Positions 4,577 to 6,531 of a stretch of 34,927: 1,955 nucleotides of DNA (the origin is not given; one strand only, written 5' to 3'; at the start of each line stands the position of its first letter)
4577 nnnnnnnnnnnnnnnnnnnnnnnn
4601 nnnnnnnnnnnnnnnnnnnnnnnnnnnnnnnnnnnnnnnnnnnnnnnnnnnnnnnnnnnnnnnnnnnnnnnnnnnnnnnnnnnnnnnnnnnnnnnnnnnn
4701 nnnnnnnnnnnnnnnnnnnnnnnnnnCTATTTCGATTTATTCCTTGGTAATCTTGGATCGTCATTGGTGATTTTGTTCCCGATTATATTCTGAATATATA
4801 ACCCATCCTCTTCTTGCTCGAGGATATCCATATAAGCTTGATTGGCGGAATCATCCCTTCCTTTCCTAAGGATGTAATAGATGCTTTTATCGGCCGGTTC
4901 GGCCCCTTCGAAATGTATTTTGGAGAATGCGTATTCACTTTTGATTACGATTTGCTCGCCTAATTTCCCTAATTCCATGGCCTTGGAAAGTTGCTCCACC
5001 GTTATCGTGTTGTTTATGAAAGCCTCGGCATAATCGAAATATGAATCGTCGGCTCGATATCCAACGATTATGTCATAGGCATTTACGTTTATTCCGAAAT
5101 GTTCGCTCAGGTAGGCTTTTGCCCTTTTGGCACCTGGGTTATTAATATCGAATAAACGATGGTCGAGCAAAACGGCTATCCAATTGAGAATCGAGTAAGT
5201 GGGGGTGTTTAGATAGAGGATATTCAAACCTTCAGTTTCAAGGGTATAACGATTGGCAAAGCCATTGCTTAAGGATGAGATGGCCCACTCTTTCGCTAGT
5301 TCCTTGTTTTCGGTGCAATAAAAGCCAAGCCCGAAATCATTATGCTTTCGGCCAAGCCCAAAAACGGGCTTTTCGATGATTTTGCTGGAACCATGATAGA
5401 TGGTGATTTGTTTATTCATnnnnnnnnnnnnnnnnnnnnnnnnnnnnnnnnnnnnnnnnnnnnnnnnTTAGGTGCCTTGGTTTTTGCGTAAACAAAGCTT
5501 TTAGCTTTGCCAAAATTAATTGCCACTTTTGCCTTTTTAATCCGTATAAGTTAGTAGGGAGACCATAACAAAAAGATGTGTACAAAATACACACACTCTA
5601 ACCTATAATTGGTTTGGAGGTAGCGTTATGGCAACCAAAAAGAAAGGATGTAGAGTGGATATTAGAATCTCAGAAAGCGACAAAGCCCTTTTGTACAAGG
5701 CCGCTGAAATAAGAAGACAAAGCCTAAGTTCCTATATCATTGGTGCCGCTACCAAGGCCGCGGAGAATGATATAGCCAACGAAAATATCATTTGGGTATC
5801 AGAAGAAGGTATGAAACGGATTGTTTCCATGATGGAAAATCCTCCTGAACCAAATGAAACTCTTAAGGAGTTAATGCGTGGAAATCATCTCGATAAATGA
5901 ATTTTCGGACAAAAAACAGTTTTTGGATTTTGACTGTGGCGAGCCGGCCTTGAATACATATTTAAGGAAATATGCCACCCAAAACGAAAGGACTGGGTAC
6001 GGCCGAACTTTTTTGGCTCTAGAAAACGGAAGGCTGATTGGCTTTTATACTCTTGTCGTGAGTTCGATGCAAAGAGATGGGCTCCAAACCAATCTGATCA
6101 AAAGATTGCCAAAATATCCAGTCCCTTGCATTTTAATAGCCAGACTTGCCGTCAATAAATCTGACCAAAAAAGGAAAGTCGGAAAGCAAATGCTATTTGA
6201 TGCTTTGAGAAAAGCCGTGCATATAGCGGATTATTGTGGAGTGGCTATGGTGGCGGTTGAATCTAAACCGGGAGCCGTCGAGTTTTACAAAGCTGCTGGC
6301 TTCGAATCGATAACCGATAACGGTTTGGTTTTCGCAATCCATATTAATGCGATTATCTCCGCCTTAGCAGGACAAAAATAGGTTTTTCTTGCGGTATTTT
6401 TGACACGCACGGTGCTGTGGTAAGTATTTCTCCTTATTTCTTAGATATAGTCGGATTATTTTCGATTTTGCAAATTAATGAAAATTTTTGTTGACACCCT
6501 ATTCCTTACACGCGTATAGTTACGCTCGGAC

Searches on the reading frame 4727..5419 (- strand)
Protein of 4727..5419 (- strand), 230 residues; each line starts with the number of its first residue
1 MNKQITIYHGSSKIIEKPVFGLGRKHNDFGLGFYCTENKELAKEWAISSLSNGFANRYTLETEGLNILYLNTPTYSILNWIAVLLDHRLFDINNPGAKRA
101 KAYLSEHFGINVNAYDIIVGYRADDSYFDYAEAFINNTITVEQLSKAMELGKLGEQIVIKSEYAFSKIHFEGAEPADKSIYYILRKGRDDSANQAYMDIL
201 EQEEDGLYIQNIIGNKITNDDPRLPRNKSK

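Call 3: search_protein_families(library=pfam, proteins=[window:4727-5419:-], max_evalue=1)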
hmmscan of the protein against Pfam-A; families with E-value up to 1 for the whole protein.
window:4727-5419:- (230 aa): 4 families
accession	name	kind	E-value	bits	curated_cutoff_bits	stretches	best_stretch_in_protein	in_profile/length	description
PF13151.12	DUF3990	-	1.4e-43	148.6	32.2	1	5-170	1-152/152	Protein of unknown function (DUF3990)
PF15616.11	TerY_C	-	0.011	16.2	28.4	1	100-150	26-77/129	TerY-C metal binding domain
PF18760.7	ART-PolyVal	-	0.068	14.4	31.2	1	5-51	7-49/140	ADP-Ribosyltransferase in polyvalent proteins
PF16804.11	DUF5071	-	0.2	12.4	27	0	83-146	29-90/119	Domain of unknown function (DUF5071)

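Call 7: search_protein_families(library=ncbifam, proteins=[window:4727-5419:-], max_evalue=1)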
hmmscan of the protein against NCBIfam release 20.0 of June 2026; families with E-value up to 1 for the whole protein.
window:4727-5419:- (230 aa): 0 families

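Call 42: search_protein_families(library=padloc, proteins=[window:4727-5419:-], max_evalue=1)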
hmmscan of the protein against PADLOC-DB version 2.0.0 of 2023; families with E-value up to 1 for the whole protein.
window:4727-5419:- (230 aa): 8 families
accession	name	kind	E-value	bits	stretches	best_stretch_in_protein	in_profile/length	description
PDLC04641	PDC-M42A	-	1.1e-40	137.6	1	3-173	2-171/215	-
PDLC04640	PDC-M42A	-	1.5e-29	101.3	1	4-197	67-260/280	-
PDLC04411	PDC-M10A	-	7e-24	82.3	2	4-82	3-82/156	-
PDLC04438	PDC-M13B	-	3.3e-23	80.4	1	6-174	2-156/158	-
PDLC04412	PDC-M10A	-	1e-21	75.3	2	6-83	2-80/152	-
PDLC04436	PDC-M13A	-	1.8e-18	64.8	2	6-50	2-46/159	-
PDLC04413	PDC-M10A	-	2.4e-11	41.5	2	6-82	2-79/157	-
PDLC04437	PDC-M13A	-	0.00019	19.7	1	22-142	7-114/117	-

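Call 43: search_protein_families(library=phrogs, proteins=[window:4727-5419:-], max_evalue=0.1)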
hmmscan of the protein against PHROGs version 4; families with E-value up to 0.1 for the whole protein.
window:4727-5419:- (230 aa): 0 families

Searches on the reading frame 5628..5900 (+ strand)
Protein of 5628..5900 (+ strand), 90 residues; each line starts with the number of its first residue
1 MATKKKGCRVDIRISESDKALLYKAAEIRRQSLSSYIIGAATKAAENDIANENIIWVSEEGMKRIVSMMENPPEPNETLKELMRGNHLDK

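Call 49: search_protein_families(library=pfam, proteins=[window:5628-5900:+], max_evalue=0.001)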
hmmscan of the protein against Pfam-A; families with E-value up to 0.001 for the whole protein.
window:5628-5900:+ (90 aa): 1 family
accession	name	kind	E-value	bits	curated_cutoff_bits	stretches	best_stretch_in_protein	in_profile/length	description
PF08681.18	TacA1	-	1.9e-19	69.8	21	1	9-84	1-76/80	Antitoxin TacA 1-like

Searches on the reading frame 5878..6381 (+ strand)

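Call 49: search_protein_families(library=pfam, proteins=[window:5878-6381:+], max_evalue=0.001)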
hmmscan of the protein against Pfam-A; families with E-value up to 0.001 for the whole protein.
window:5878-6381:+ (167 aa): 4 families
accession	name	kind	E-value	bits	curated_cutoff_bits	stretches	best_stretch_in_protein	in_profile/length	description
PF13673.13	Acetyltransf_10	-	4.1e-08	33.7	23.6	1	68-147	52-112/128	Acetyltransferase (GNAT) domain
PF00583.31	Acetyltransf_1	-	3.5e-07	30.9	20.7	1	32-142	23-116/116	Acetyltransferase (GNAT) family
PF13508.13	Acetyltransf_7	-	4e-07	30.7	27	1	42-143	3-83/84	Acetyltransferase (GNAT) domain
PF21926.2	FeeM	-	7.6e-05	23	27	1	42-147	34-141/158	N-acyl amino acid synthase FeeM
